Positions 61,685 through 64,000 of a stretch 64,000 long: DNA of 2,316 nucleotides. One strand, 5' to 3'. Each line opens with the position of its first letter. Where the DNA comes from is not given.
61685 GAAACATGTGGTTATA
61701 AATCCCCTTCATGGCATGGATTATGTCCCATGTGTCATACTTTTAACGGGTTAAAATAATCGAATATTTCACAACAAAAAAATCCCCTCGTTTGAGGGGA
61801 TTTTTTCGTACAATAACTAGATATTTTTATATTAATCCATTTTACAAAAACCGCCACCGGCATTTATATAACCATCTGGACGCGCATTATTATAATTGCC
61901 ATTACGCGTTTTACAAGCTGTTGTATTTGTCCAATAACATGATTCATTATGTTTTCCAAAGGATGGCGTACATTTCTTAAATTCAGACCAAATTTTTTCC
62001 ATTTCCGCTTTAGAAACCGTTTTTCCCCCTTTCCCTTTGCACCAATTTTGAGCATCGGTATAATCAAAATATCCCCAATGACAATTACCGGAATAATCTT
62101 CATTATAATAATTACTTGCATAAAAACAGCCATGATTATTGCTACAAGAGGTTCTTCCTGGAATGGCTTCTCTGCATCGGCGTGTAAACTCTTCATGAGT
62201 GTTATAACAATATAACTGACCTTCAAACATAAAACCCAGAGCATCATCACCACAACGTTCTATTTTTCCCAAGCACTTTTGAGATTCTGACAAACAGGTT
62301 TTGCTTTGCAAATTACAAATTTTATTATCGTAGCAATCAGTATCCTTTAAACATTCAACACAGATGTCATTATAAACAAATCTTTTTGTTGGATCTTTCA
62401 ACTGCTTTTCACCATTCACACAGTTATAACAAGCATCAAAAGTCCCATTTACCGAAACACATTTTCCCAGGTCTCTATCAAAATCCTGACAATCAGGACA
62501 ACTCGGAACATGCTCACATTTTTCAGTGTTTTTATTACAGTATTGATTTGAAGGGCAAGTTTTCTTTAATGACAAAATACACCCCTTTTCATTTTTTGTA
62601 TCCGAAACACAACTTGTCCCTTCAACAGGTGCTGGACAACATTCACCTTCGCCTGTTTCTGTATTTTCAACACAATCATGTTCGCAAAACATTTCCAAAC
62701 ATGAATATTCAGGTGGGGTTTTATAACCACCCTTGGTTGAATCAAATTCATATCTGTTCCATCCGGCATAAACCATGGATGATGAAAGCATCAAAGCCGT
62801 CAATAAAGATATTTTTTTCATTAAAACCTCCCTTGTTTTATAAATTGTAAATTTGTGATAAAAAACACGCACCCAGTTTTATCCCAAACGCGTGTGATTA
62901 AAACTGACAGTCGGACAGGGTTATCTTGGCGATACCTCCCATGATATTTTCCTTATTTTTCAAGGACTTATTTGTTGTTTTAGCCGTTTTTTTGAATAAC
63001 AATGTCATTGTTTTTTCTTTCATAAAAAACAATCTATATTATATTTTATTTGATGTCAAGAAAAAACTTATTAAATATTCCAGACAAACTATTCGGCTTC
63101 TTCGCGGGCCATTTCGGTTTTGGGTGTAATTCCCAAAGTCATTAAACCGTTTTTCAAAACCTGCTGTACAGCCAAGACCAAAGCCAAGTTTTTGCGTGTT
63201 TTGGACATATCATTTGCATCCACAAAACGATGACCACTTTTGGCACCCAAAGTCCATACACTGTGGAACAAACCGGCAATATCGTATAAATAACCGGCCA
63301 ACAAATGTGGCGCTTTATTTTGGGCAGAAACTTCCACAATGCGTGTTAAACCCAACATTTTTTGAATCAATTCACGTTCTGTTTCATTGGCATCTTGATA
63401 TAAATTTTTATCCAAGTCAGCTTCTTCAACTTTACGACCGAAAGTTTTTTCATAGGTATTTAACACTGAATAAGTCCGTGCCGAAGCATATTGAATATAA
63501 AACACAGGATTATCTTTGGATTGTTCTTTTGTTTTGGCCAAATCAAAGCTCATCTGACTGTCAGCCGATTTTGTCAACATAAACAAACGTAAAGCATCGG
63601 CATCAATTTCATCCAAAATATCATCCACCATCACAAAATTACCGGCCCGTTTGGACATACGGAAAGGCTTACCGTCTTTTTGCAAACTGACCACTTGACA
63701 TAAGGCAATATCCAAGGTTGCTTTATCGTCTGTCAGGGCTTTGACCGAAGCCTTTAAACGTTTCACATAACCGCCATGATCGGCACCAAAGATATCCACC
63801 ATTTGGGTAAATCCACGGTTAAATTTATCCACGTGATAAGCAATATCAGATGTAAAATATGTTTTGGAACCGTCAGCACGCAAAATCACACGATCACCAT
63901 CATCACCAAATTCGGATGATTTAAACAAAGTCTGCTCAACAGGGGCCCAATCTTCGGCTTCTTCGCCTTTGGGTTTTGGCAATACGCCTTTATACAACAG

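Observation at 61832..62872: Eukaryote-like cysteine-rich secreted protein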

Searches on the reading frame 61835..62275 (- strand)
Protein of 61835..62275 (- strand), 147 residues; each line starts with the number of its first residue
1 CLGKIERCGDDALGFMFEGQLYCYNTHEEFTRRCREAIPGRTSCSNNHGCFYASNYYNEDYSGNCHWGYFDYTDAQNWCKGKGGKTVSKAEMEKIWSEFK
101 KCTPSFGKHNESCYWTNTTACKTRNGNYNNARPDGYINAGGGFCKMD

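Call 22: search_solved_structures(query=A2, max_evalue=10, show_alignments=3)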
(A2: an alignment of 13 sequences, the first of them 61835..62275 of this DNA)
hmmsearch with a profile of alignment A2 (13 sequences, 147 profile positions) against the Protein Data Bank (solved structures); distinct sequences matched with E-value up to 10: 1.
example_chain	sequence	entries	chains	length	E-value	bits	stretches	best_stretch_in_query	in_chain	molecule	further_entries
2l5f_A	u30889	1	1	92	2.6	11.3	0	19-36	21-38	Pre-mRNA-processing factor 40 homolog A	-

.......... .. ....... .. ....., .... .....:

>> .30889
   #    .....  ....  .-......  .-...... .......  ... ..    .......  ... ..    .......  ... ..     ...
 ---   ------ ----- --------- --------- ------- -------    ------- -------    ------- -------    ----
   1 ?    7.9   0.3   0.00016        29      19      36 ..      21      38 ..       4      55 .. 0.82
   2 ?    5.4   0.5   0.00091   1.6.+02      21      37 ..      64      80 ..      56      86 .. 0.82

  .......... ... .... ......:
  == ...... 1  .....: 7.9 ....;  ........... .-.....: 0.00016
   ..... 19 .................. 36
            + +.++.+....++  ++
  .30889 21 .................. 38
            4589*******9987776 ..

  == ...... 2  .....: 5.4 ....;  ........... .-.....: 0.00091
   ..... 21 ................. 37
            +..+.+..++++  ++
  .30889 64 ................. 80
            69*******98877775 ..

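Call 23: find_homologous_proteins(query=A2, max_evalue=0.001)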
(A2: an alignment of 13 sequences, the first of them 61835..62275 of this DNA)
Query A2 (13 sequences) (147 aa, profile of the alignment): 15 proteins with E <= 0.001 among 1557 candidates.
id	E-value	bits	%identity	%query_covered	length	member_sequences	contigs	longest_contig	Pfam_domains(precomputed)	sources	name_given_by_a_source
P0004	1.7e-65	237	68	99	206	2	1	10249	-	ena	-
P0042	2.4e-35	140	32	86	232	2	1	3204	-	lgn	-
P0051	2.1e-32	130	28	92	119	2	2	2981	-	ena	-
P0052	3.9e-30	123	29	84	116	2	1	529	-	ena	-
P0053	1.3e-29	121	25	89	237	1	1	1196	-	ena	-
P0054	1.5e-29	121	28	92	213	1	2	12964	-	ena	-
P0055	1.9e-28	117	29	55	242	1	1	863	-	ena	-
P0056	6.6e-26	109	30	56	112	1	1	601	-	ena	-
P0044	2.4e-25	107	33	56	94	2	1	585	-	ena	-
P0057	3.0e-22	97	33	56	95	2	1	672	-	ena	-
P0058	7.5e-22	96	32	54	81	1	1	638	-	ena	-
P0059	4.0e-19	87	28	56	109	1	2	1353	-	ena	-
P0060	5.3e-17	80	34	58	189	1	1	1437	-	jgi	jgi:hypothetical protein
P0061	1.6e-4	40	28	37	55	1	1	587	-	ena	-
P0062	3.2e-4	39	26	35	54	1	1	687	-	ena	-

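Call 26: find_related_loci(query=A2, collection=genome_contigs, flank=8000)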
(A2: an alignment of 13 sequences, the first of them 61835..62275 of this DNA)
Query A2 (147 aa) in genome_contigs; peptide patterns used: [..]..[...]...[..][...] (x = any residue, [..] = any of these).
19 stretches matched a pattern; 7 encode a relative of the query (tblastn E <= 1e-3); 7 distinct loci.
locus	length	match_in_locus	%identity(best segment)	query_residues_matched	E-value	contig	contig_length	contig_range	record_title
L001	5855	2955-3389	67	1-146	4e-68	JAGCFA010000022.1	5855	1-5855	MAG: Alphaproteobacteria bacterium isolate RGIG9732 Yak_Omasum-3__c273258, whole genome shotgun sequence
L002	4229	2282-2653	36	17-146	1e-20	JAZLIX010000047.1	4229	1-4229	MAG: Alphaproteobacteria bacterium isolate T1900044969_TA20190031.MAGScoT_cleanbin_000037 SGB_4026_k141_327113, whole ge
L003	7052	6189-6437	35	64-145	3e-12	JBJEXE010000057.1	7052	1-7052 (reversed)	MAG: Alphaproteobacteria bacterium isolate LOHA11_bin.025 NODE_6074_length_7052_cov_5.325139, whole genome shotgun seque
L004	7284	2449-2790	27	11-145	7e-11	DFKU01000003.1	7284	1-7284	MAG TPA_asm: Alphaproteobacteria bacterium UBA3637 UBA3637_contig_49721, whole genome shotgun sequence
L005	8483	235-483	32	64-145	1e-10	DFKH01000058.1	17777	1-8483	MAG TPA_asm: Alphaproteobacteria bacterium UBA3650 UBA3650_contig_361192, whole genome shotgun sequence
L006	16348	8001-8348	27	15-145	1e-9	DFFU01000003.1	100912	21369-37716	MAG TPA_asm: Alphaproteobacteria bacterium UBA3768 UBA3768_contig_78459, whole genome shotgun sequence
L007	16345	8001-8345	26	15-144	1e-8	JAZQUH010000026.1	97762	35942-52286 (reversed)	MAG: Alphaproteobacteria bacterium isolate T1900045181_TC20190177.MAGScoT_cleanbin_000009 SGB_5241_k141_500068, whole ge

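Call 27: predict_structure(alignment_id=A2)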
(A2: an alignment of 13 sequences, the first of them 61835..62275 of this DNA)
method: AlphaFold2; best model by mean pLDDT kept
length: 147 residues; sequences in the alignment: 13
mean_pLDDT: 84.6   pTM: 0.80
mean pLDDT of the five models: 84.6, 83.6, 83.2, 83.1, 79.9
residues with pLDDT >= 90: 72; 70-90: 50; 50-70: 25; < 50: 0
segments of 3 or more residues with pLDDT < 50: none
pLDDT, mean of each block of 10 residues (from residue 1): 92 95 92 78 70 70 69 90 96 96 86 88 90 66 94
secondary structure, 60 per line:
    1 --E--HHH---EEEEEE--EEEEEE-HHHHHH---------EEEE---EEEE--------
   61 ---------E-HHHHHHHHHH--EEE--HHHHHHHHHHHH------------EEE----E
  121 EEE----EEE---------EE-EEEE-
elements in order: E12-17 E20-25 H27-32 E42-45 E49-52 H72-81 E84-86 H89-100 E113-115 E120-123 E128-130 E143-146
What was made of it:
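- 61835..62275 (-): C-terminal module, residues 183-329: compact C-type-lectin-like (Link/intimin-like) domain with an N-terminal beta-hairpin extension; 12 Cys. AF2 pLDDT 84.6, pTM 0.80 (call 27).
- On C-type lectin-like domain (CTLD) superfamily (fold level): In the AF2 model (pLDDT 84.6) the order is a bridge at residue 70, helix 72-81, strand 84-86, helix 89-100, then strands 113-115, 120-123, 128-130 and 143-146 (call 27).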

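Call 30: fold_search(model_id=the predicted structure, library=pdb)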
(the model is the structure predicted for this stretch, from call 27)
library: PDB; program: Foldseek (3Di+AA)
matches with E <= 10: 200; with E <= 0.001: 0
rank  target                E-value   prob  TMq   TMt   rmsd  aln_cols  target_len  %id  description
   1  2pf5_B                1.2e-01  0.60  0.29  0.43   7.4        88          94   15  Crystal Structure of the Human TSG-6 Link Module (released 2007-06-26)
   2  8oks_A                1.5e-01  0.57  0.37  0.46   6.2       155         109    9  Crystal structure of Bdellovibrio bacteriovorus Bd2740 C-terminal domain (released 2023-10-25)
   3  6qki_D                3.6e-01  0.30  0.43  0.19  10.8       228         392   12  Native structure of EgtB from Chloracidobacterium thermophilum, a type II sulfoxide synthase (released 2019-03-27)
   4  3bdw_B                3.6e-01  0.18  0.31  0.38  10.1       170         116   10  Human CD94/NKG2A (released 2008-01-01)
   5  1byf_A                3.9e-01  0.18  0.25  0.29   8.7       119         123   15  STRUCTURE OF TC14; A C-TYPE LECTIN FROM THE TUNICATE POLYANDROCARPA MISAKIENSIS (released 1999-07-23)
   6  2pf5_E                4.1e-01  0.72  0.35  0.57   4.3        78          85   14  Crystal Structure of the Human TSG-6 Link Module (released 2007-06-26)
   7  6o6l_A                5.3e-01  0.23  0.42  0.18  10.8       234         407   12  The Structure of EgtB(Cabther) in complex with Hercynine (released 2019-07-31)
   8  1o7b_MODEL_1_T        5.7e-01  0.15  0.24  0.34   8.7        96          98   14  Refined solution structure of the human TSG-6 Link module (released 2003-10-23)
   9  6o6m_D                6.4e-01  0.21  0.42  0.18   9.9       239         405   10  The Structure of EgtB (Cabther) (released 2019-07-31)
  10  6qkj_A                6.9e-01  0.21  0.43  0.18  10.6       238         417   11  EgtB from Chloracidobacterium thermophilum, a type II sulfoxide synthase in complex with N,N,N-trimethyl-histidine (released 2019-03-27)
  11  6o6m_B                6.9e-01  0.20  0.42  0.18  11.1       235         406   13  The Structure of EgtB (Cabther) (released 2019-07-31)
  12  2pf5_C                7.3e-01  0.33  0.33  0.48   4.7        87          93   13  Crystal Structure of the Human TSG-6 Link Module (released 2007-06-26)
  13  2i83_MODEL_1_A        7.3e-01  0.30  0.32  0.31   4.9        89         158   13  hyaluronan-binding domain of CD44 in its ligand-bound form (released 2006-11-21)
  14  8oks_B                7.3e-01  0.23  0.36  0.45   6.3       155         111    9  Crystal structure of Bdellovibrio bacteriovorus Bd2740 C-terminal domain (released 2023-10-25)
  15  6o6m_C                7.3e-01  0.20  0.42  0.18  10.5       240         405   12  The Structure of EgtB (Cabther) (released 2019-07-31)
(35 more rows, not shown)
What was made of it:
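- Intimin follows at rank 27 (call 30). The best PDB hits include the animal Link modules TSG-6, CD44 and LYVE-1 (call 30).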

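Call 57: search_protein_families(library=pfam, alignment_id=A2, max_evalue=10)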
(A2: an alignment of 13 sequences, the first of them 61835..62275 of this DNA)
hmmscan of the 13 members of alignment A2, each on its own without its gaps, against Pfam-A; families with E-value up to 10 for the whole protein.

A. member 1, window:61835-62275:- (147 aa): 0 families

B. families by the number of members that match (of 13 scanned): 3 families
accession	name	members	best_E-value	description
PF01524.22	Gemini_V2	1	0.068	Geminivirus V2 protein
PF25744.1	T4_Y13H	1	0.18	Bacteriophage T4 Y13H protein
PF00397.32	WW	1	0.22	WW domain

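Call 66: fold_search(model_id=the predicted structure, library=viral)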
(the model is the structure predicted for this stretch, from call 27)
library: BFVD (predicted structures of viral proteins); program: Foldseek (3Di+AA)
matches with E <= 10: 269; with E <= 0.001: 0
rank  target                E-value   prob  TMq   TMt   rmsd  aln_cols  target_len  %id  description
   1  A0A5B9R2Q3            2.3e-02  0.94  0.43  0.24  11.1       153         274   14  Envelope protein UL45 [Cacatuid alphaherpesvirus 2]
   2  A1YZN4                1.4e-01  0.44  0.35  0.25   6.8       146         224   12  Tegument/envelope protein [anatid alphaherpesvirus 1]
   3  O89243                1.6e-01  0.82  0.37  0.27   3.6        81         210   15  UL45 product homolog [Marek's disease virus serotype 2 MDV2]
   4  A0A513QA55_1          2.0e-01  0.04  0.14  0.04  14.6       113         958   16  Replicase polyprotein 1ab (Fragment) [Porcine torovirus]
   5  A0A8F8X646            5.3e-01  0.02  0.14  0.08  14.9       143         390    8  (no name in the UniProt tables at hand)
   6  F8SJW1                5.7e-01  0.06  0.26  0.23  17.3       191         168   12  Uncharacterized protein 082 [Pseudomonas phage PhiPA3]
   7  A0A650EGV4            6.4e-01  0.21  0.32  0.29  10.1       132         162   11  (no name in the UniProt tables at hand)
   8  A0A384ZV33            7.3e-01  0.21  0.37  0.29   9.5       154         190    8  (no name in the UniProt tables at hand)
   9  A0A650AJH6            7.8e-01  0.47  0.32  0.28   3.9        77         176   10  (no name in the UniProt tables at hand)
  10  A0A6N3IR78            7.8e-01  0.14  0.33  0.27   9.7       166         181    7  ORF3 [Bearded dragon adenovirus 1]
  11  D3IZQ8                9.4e-01  0.44  0.36  0.33   3.6        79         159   15  Protein OPG161 [Pseudocowpox virus]
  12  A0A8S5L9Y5            1.2e+00  0.02  0.14  0.13  17.0        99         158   16  Uncharacterized protein [Myoviridae sp. ctPuP5]
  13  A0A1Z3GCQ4            1.5e+00  0.08  0.29  0.27   7.8       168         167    8  EEV glycoprotein-like protein [Seal parapoxvirus]
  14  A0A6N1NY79            1.7e+00  0.15  0.32  0.27   4.6        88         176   11  Putative neurocan core protein [Tupanvirus deep ocean]
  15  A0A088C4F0            2.0e+00  0.08  0.14  0.27   1.9        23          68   26  (no name in the UniProt tables at hand)
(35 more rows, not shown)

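Call 87: search_solved_structures(query=A6, max_evalue=10, show_alignments=3)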
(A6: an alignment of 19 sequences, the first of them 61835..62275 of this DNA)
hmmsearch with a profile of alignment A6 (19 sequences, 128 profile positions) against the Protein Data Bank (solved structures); distinct sequences matched with E-value up to 10: 4.
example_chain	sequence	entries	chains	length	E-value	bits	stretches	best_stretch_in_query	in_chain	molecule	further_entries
2l5f_A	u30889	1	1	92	0.1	16.1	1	14-49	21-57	Pre-mRNA-processing factor 40 homolog A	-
8pxw_A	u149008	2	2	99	0.24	14.9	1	15-49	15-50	Pre-mRNA-processing factor 40 homolog A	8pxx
4uww_A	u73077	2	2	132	0.25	14.9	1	42-119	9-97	STRUTHIOCALCIN-1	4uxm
5c4i_A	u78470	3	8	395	1.3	12.6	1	53-98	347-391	Oxalate oxidoreductase subunit alpha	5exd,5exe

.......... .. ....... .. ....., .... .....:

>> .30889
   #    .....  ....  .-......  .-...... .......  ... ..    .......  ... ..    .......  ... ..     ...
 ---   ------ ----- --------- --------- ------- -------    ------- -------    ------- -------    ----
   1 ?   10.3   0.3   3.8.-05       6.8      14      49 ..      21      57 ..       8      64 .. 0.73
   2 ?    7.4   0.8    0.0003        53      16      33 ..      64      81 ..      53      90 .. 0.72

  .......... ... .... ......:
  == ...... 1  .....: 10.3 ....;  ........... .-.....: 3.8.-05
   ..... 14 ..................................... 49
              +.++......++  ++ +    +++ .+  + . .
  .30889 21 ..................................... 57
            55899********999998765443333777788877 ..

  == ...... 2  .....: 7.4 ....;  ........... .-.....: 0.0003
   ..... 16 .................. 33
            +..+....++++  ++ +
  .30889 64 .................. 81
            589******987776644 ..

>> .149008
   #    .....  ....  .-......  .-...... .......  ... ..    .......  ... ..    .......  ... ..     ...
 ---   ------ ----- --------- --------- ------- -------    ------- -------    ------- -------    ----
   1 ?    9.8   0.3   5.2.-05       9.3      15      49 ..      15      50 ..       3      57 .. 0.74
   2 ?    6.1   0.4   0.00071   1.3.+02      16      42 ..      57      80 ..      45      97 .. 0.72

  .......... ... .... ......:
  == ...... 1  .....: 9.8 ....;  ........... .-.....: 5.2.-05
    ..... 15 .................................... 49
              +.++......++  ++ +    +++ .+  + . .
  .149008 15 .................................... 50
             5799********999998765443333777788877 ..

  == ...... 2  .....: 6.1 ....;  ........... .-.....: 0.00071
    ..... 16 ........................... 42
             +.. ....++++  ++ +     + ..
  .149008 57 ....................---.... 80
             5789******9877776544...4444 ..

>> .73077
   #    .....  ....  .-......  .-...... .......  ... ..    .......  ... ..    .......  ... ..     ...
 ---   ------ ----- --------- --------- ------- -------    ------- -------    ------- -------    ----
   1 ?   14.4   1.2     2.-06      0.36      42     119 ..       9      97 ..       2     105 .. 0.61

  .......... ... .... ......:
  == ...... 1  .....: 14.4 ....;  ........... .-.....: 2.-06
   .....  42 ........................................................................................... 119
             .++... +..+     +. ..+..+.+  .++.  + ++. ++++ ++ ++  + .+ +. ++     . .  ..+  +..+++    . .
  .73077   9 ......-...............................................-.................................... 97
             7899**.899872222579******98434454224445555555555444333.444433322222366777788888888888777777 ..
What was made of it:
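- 61835..62275 (-): HMM alignment to struthiocalcin-1 (call 87).
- On C-type lectin-like domain (CTLD) superfamily (fold level): The HMM alignment to struthiocalcin-1 is in register with W..AE.WC and WIGL (call 87, E = 0.25, not significant on its own).
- The family HMM aligns in register with struthiocalcin-1: GNC-WGYF onto GNC-YGYF and W..AE.WC onto W..AE.WC (call 87).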

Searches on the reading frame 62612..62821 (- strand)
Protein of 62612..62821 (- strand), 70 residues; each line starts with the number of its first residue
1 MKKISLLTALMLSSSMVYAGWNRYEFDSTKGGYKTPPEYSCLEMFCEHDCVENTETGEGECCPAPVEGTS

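Call 68: find_related_loci(query=A4, collection=metagenome_contigs, flank=6000)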
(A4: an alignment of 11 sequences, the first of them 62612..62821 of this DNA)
Query A4 (70 aa) in metagenome_contigs; peptide patterns used: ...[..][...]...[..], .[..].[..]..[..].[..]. (x = any residue, [..] = any of these).
132 stretches matched a pattern; 2 encode a relative of the query (tblastn E <= 1e-3); 2 distinct loci.
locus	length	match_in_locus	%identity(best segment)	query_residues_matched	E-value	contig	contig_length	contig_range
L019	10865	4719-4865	49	16-70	2e-13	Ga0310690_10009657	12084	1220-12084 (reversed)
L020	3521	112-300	44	9-67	5e-12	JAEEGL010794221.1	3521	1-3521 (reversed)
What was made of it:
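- Tried and rejected: The N-module scan of JGI metagenomes returned only 2 loci (call 68).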

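Call 70: search_protein_families(library=pfam, proteins=[L019:4662-5957:+], max_evalue=10)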
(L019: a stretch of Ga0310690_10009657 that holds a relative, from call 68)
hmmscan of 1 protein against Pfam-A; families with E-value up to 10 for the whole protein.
L019:4662-5957:+ (432 aa): 1 family
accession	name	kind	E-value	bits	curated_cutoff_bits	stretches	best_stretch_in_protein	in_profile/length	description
PF15828.10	RDD1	-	0.16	12.6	27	1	360-386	24-50/77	Required for drug-induced death protein 1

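Call 79: search_protein_families(library=ncbifam, proteins=[L019:4662-5957:+], max_evalue=1)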
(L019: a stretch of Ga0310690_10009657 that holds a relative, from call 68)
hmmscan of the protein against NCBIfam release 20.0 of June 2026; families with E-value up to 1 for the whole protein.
L019:4662-5957:+ (432 aa): 1 family
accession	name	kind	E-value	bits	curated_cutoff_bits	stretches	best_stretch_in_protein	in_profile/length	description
NF033853.2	KPN_two_small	subfamily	0.77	9.4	33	0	5-19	3-17/37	small membrane protein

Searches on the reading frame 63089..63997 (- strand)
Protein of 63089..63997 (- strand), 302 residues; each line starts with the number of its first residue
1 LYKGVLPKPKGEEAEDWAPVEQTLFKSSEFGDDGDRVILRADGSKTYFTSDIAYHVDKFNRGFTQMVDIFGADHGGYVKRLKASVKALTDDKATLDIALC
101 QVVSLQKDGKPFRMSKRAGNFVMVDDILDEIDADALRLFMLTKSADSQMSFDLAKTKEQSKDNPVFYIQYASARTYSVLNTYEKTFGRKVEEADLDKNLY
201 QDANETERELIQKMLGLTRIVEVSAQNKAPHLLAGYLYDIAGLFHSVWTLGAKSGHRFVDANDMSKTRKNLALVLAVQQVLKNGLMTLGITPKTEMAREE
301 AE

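Call 40: search_protein_families(library=pfam, proteins=[window:63089-63997:-], max_evalue=0.001)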
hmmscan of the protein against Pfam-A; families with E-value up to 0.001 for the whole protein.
window:63089-63997:- (302 aa): 4 families
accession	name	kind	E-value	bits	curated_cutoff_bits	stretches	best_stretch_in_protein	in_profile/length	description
PF05746.21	DALR_1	-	3.6e-23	82.3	22.3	1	168-296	1-117/117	DALR anticodon binding domain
PF00750.26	tRNA-synt_1d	-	3.5e-07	30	23.3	1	28-140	195-307/349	tRNA synthetases class I (R), catalytic domain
PF01406.26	tRNA-synt_1e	-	2.2e-05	24.4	27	1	113-153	253-293/301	tRNA synthetases class I (C) catalytic domain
PF00133.28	tRNA-synt_1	-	7.4e-05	22.1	22.7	1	76-150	341-412/414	tRNA synthetases class I (I, L, M and V)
